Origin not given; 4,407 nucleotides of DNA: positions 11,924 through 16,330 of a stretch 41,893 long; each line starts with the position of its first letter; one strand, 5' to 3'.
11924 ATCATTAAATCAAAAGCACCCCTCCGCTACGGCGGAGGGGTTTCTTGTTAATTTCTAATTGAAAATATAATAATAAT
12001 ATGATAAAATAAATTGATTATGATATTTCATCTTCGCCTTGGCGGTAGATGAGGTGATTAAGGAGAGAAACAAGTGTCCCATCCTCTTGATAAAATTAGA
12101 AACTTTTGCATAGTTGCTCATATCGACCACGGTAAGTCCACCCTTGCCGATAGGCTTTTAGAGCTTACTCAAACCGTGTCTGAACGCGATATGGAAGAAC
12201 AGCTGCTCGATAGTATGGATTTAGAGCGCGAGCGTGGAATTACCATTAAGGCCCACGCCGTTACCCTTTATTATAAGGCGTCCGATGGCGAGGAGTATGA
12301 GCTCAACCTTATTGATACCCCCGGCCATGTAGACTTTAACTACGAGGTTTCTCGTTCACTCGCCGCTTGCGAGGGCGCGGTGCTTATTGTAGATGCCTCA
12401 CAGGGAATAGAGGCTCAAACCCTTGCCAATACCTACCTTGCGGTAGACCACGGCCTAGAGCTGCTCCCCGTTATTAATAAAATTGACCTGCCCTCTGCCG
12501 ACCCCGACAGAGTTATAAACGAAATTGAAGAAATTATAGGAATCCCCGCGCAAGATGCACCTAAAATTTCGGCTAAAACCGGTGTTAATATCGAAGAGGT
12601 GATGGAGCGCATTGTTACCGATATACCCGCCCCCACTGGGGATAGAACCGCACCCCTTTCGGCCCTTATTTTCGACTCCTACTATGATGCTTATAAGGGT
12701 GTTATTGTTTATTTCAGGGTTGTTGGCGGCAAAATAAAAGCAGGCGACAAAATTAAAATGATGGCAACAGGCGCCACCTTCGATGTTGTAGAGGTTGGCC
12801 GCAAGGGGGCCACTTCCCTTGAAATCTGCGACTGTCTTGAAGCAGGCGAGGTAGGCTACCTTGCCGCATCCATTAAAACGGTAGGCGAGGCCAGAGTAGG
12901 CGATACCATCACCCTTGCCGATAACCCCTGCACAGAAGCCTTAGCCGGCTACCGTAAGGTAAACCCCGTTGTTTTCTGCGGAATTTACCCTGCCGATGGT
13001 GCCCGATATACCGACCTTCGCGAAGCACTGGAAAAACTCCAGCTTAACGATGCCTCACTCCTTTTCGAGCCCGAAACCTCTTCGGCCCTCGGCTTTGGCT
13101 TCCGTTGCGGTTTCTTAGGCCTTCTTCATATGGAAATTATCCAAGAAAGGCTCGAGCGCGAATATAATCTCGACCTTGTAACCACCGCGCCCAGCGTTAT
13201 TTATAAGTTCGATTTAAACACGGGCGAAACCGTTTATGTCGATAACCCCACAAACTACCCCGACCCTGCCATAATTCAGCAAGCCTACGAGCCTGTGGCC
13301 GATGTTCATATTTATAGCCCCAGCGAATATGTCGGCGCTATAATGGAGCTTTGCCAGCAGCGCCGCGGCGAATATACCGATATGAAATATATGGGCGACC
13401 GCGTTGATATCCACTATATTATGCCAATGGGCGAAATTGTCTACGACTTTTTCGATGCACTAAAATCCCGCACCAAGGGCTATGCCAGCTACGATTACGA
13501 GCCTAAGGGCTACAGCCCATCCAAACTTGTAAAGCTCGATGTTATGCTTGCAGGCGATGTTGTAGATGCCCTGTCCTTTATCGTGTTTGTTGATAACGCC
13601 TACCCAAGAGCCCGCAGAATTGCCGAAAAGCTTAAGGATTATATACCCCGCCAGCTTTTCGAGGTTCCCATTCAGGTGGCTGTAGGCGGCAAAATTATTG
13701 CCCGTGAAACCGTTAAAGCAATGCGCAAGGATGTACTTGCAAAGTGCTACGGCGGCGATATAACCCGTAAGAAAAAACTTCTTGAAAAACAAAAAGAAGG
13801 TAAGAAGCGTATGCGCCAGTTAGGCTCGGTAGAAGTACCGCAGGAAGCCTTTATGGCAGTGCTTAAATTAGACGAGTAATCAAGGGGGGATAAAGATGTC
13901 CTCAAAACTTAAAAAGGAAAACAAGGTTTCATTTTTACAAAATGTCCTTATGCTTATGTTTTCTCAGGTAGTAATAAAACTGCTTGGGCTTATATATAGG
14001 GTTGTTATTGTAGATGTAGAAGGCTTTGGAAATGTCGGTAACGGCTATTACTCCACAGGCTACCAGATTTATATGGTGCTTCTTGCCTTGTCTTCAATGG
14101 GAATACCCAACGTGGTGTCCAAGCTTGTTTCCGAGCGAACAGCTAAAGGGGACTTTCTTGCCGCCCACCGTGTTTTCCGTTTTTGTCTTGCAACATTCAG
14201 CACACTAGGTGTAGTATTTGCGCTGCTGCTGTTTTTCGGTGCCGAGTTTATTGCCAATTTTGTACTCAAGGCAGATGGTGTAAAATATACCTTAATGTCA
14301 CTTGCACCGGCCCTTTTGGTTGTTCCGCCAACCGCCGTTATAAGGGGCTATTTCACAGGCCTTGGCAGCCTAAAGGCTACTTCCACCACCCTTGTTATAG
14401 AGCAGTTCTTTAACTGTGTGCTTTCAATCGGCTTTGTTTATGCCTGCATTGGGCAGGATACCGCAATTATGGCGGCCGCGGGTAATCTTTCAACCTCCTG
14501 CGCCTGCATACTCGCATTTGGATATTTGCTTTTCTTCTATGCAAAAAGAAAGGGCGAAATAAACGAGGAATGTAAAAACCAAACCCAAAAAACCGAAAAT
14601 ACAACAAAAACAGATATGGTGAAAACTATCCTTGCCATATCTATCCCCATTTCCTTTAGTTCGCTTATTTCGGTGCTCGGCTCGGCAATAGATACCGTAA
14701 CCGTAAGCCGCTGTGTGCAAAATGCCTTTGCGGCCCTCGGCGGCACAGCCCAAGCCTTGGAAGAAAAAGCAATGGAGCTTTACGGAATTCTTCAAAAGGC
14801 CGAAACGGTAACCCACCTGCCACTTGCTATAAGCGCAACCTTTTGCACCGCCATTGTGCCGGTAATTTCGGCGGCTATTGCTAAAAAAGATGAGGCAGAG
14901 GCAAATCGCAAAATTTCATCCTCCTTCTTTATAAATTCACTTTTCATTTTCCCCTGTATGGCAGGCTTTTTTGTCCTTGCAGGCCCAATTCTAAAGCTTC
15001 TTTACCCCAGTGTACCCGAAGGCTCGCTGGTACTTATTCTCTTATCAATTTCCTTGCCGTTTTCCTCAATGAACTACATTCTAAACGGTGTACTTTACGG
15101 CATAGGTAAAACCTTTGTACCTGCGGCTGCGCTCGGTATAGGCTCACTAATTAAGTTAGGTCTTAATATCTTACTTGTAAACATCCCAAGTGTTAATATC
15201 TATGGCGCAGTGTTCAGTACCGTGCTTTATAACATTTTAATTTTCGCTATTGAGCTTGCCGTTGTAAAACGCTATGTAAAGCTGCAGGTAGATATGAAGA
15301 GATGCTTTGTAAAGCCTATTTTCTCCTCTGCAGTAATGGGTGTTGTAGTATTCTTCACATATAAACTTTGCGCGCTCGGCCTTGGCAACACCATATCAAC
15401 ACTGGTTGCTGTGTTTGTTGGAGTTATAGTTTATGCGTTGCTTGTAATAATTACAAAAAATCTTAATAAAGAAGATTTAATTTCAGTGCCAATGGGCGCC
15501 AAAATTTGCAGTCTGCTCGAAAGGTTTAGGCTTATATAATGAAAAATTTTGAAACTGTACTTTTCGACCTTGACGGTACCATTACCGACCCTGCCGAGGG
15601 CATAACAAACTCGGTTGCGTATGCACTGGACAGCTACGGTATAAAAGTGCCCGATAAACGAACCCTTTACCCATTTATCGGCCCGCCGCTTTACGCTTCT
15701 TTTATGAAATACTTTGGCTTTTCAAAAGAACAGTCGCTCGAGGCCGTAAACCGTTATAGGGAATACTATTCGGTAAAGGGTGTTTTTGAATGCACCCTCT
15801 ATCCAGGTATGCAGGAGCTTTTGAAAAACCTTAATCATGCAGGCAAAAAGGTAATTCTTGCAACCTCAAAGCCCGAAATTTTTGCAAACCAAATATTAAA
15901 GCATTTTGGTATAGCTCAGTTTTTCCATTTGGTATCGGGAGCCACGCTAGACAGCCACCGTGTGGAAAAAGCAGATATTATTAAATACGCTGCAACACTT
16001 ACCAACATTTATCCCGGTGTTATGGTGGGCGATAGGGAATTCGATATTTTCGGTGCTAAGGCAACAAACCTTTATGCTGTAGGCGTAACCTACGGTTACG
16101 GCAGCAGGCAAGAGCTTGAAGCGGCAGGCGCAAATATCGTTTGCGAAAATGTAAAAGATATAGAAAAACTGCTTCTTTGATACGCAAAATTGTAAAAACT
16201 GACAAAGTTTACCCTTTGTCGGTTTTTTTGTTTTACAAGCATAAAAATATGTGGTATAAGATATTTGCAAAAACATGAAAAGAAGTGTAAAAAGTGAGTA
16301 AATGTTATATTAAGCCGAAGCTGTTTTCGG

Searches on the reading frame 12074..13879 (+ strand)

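Call 22: search_protein_families(library=pfam, proteins=[window:12074-13879:+], max_evalue=0.001)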
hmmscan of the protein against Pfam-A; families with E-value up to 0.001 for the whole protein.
window:12074-13879:+ (601 aa): 7 families
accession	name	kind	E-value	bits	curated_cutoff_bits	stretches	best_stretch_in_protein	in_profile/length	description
PF00009.33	GTP_EFTU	-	8.4e-54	182.5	26.5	1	7-185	2-187/188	Elongation factor Tu GTP binding domain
PF06421.17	LepA_C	-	1.1e-48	164.3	29.7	1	494-598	3-107/107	GTP-binding protein LepA C-terminus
PF00679.30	EFG_C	-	2.9e-24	85.4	27.9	1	405-489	3-87/89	Elongation factor G C-terminus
PF03144.31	GTP_EFTU_D2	-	7.2e-10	39.6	30.3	1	209-280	1-73/73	Elongation factor Tu domain 2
PF14492.12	EFG_III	-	2.2e-06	28.1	27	1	297-370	3-73/75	Elongation Factor G, domain III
PF16658.11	RF3_C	-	0.00014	22.1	40.1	1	297-370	8-78/132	Class II release factor RF3, C-terminal domain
PF22042.2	EF-G_D2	-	0.00089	19.8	27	0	194-231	1-38/84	Elongation factor G domain 2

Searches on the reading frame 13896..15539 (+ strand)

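Call 22: search_protein_families(library=pfam, proteins=[window:13896-15539:+], max_evalue=0.001)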
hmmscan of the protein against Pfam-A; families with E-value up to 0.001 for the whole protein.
window:13896-15539:+ (547 aa): 3 families
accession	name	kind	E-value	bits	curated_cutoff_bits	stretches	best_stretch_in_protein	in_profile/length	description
PF01943.22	Polysacc_synt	-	5e-24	85.6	28.2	1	14-326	2-272/274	Polysaccharide biosynthesis protein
PF03023.19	MurJ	-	4.5e-12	45.8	27.4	1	176-493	140-437/451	Lipid II flippase MurJ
PF01554.23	MatE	-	4.7e-12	46.3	24.9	1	304-425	36-160/161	MatE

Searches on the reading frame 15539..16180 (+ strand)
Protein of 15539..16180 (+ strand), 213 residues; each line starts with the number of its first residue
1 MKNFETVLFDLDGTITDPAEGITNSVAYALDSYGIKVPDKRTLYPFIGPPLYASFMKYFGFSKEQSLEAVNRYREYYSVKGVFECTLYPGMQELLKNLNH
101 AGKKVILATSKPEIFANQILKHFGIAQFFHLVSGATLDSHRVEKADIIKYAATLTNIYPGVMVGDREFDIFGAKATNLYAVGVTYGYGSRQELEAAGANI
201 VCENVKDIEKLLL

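Call 22: search_protein_families(library=pfam, proteins=[window:15539-16180:+], max_evalue=0.001)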
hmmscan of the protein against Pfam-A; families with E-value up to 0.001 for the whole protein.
window:15539-16180:+ (213 aa): 5 families
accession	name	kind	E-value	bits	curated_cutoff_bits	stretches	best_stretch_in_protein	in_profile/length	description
PF13419.12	HAD_2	-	3.2e-27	96.2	23.8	1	7-183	1-178/178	Haloacid dehalogenase-like hydrolase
PF00702.32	Hydrolase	-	9.4e-20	72.2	26.4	1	5-175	2-189/191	haloacid dehalogenase-like hydrolase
PF12710.13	HAD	-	4.8e-10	40.6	27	1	7-134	1-130/189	haloacid dehalogenase-like hydrolase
PF13242.12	Hydrolase_like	-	8.5e-06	26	22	1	161-207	25-74/75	HAD-hyrolase-like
PF08282.18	Hydrolase_3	-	0.00012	22.4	20.9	0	91-140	20-67/255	haloacid dehalogenase-like hydrolase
